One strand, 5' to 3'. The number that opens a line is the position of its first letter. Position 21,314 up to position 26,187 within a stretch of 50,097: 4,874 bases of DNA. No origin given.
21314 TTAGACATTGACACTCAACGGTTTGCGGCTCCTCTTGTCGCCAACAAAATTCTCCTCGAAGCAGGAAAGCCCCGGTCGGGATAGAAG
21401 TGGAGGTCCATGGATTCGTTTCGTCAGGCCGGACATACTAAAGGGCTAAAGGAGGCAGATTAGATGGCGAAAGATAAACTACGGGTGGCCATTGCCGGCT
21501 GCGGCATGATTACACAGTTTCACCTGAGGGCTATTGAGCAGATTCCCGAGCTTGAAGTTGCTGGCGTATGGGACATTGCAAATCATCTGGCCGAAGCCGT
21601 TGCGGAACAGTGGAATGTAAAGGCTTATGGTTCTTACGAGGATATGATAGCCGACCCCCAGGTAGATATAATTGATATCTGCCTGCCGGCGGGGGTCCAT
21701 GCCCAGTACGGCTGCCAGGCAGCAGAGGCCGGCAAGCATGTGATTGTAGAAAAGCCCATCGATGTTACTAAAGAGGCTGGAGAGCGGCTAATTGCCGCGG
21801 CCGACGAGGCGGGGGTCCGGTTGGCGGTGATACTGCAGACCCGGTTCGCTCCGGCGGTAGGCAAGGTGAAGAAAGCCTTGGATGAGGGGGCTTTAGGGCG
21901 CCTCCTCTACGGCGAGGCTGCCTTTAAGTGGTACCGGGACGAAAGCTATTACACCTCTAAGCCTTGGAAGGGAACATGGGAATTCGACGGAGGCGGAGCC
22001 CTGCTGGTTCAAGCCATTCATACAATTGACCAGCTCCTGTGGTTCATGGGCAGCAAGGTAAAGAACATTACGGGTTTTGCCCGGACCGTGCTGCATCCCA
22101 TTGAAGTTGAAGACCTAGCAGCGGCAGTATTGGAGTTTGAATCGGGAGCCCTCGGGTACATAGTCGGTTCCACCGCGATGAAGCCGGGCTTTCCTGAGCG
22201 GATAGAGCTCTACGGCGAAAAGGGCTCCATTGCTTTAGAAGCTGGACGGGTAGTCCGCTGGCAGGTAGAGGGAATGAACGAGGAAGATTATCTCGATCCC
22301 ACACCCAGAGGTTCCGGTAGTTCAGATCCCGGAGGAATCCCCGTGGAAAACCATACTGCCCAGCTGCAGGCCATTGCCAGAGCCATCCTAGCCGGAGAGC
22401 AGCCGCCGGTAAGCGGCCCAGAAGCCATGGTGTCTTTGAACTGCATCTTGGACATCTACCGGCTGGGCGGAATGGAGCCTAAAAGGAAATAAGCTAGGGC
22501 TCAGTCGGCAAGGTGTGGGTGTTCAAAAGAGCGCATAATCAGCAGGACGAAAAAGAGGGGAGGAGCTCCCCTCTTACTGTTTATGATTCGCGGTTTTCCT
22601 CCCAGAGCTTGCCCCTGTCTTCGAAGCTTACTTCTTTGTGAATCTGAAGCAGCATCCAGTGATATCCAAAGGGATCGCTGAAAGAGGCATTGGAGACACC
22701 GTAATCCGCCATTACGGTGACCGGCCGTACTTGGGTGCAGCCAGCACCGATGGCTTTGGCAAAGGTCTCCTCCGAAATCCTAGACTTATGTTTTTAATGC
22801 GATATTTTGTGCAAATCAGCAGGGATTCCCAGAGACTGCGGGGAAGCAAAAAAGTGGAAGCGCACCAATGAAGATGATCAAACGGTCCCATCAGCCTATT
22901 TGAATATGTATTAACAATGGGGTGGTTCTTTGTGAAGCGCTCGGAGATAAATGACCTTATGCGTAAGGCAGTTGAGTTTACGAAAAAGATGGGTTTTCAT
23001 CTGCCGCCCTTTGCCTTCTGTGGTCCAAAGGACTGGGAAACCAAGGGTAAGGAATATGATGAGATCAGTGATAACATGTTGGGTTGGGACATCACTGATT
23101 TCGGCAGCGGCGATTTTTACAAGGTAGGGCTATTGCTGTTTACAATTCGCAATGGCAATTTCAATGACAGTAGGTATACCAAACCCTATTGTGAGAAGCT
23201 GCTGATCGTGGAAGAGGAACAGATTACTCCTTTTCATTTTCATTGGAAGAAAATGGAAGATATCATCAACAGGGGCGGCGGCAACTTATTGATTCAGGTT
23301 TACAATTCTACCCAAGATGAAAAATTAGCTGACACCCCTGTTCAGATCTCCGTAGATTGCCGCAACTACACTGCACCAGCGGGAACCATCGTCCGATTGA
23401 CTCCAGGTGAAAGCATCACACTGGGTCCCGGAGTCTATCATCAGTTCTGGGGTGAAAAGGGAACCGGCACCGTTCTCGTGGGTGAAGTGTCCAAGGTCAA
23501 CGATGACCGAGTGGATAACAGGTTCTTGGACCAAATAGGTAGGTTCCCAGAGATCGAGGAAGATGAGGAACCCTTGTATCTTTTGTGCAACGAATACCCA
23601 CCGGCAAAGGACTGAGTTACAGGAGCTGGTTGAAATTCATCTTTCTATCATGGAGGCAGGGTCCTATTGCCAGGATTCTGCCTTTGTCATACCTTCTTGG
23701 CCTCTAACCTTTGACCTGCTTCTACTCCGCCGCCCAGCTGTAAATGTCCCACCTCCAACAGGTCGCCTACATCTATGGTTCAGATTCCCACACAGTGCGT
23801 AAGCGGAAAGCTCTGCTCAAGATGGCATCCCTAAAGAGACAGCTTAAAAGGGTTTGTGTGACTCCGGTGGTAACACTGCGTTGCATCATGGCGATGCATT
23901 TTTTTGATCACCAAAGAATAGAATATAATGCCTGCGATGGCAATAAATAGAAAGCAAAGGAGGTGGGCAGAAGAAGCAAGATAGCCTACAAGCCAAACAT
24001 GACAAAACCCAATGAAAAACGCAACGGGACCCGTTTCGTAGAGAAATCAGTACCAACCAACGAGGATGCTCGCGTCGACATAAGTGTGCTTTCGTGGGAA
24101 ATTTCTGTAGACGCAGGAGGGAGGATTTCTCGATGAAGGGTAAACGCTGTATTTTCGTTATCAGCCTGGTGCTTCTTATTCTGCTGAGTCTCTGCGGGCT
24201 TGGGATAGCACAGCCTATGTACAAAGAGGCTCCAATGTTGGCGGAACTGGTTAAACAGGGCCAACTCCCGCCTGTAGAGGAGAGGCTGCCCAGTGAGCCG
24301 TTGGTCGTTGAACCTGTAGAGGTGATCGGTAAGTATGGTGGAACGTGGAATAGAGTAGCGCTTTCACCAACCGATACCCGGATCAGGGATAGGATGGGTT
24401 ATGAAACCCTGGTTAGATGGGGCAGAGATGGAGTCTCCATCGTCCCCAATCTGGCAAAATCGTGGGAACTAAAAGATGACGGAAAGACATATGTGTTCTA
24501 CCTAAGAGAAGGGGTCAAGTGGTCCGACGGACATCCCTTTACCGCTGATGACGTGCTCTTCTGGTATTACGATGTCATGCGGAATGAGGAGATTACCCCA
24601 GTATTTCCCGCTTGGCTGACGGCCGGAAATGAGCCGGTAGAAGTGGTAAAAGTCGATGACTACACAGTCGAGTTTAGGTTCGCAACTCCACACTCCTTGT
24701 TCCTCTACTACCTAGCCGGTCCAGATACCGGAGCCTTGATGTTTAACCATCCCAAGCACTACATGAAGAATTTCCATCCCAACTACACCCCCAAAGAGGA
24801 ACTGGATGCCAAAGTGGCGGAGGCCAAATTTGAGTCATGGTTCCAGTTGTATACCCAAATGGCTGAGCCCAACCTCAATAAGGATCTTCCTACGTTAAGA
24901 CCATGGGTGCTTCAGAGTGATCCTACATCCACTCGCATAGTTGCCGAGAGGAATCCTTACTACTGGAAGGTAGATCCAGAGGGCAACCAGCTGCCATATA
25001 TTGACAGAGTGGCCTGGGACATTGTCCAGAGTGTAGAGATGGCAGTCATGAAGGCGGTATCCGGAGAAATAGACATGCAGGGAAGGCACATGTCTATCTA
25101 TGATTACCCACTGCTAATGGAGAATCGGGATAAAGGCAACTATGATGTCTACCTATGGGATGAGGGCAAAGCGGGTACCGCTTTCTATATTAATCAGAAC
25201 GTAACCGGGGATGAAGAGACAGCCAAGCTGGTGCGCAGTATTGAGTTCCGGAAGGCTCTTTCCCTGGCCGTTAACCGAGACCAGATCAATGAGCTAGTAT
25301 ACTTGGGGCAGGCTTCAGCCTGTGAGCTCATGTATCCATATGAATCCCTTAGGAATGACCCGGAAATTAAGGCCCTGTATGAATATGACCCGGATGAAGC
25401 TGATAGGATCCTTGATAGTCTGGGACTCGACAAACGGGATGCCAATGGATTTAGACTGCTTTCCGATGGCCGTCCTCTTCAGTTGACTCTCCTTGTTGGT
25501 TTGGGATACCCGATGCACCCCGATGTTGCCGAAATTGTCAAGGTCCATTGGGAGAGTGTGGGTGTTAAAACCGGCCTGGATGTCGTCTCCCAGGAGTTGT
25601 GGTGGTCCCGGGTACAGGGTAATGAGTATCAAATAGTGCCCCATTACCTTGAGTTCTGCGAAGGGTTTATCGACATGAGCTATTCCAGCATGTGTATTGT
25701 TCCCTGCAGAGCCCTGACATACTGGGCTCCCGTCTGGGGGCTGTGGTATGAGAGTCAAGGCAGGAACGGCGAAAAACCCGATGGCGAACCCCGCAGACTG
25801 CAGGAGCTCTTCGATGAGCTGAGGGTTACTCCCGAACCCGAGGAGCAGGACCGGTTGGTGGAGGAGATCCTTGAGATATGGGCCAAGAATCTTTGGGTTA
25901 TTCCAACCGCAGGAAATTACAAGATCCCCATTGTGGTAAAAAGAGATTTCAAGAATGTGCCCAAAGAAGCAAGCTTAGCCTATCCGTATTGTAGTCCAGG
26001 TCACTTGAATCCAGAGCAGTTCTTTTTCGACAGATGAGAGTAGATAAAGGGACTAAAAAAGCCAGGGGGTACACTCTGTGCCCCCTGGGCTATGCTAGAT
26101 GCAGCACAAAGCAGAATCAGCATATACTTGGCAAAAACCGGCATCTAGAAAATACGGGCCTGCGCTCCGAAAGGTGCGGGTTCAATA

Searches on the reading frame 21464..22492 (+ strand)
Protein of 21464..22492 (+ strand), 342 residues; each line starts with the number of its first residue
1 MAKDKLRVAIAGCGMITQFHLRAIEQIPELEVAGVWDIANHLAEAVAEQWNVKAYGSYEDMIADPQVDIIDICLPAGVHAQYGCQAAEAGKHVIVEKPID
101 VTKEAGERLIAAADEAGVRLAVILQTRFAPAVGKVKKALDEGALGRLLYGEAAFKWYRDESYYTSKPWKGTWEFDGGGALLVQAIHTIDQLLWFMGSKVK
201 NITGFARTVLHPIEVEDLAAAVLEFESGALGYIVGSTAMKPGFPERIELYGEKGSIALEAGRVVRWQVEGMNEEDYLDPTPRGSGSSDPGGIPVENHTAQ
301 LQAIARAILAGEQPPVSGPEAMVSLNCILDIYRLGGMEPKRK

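Call 19: search_protein_families(library=pfam, max_evalue=0.00001, proteins=[window:21464-22492:+])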
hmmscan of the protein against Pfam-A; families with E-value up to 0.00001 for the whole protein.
window:21464-22492:+ (342 aa): 4 families
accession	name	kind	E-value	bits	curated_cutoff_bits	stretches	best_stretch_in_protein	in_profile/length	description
PF22725.1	GFO_IDH_MocA_C3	-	7.6e-33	113.6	27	1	134-256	3-123/124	GFO/IDH/MocA C-terminal domain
PF01408.29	GFO_IDH_MocA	-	1e-29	104.1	24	1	6-122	1-118/120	Oxidoreductase family, NAD-binding Rossmann fold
PF02894.22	GFO_IDH_MocA_C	-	7.9e-19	68.8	22.9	1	136-328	1-203/218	Oxidoreductase family, C-terminal alpha/beta domain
PF03447.22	NAD_binding_3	-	2.7e-06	28.5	24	1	12-122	1-115/116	Homoserine dehydrogenase, NAD binding domain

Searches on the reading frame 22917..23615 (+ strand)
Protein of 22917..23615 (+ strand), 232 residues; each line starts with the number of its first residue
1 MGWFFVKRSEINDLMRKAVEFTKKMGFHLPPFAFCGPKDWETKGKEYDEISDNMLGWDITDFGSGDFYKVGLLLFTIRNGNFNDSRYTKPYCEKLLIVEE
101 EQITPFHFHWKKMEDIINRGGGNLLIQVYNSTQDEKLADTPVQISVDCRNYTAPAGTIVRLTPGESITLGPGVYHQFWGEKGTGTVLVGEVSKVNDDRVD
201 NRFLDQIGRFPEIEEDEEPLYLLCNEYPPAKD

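Call 19: search_protein_families(library=pfam, max_evalue=0.00001, proteins=[window:22917-23615:+])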
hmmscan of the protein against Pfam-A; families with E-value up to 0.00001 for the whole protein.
window:22917-23615:+ (232 aa): 1 family
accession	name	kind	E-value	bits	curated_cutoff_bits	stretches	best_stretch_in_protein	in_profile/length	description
PF07385.18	Lyx_isomer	-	9.9e-101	336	20.8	1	6-227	1-222/222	D-lyxose isomerase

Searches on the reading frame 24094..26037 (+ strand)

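Call 20: search_protein_families(library=pfam, max_evalue=0.00001, proteins=[window:24094-26037:+])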
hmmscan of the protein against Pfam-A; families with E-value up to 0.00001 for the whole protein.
window:24094-26037:+ (647 aa): 1 family
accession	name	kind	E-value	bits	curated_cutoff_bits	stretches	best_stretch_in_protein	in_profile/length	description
PF00496.27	SBP_bac_5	-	7.5e-67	226.5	32.4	1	116-515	2-342/368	Bacterial extracellular solute-binding proteins, family 5 Middle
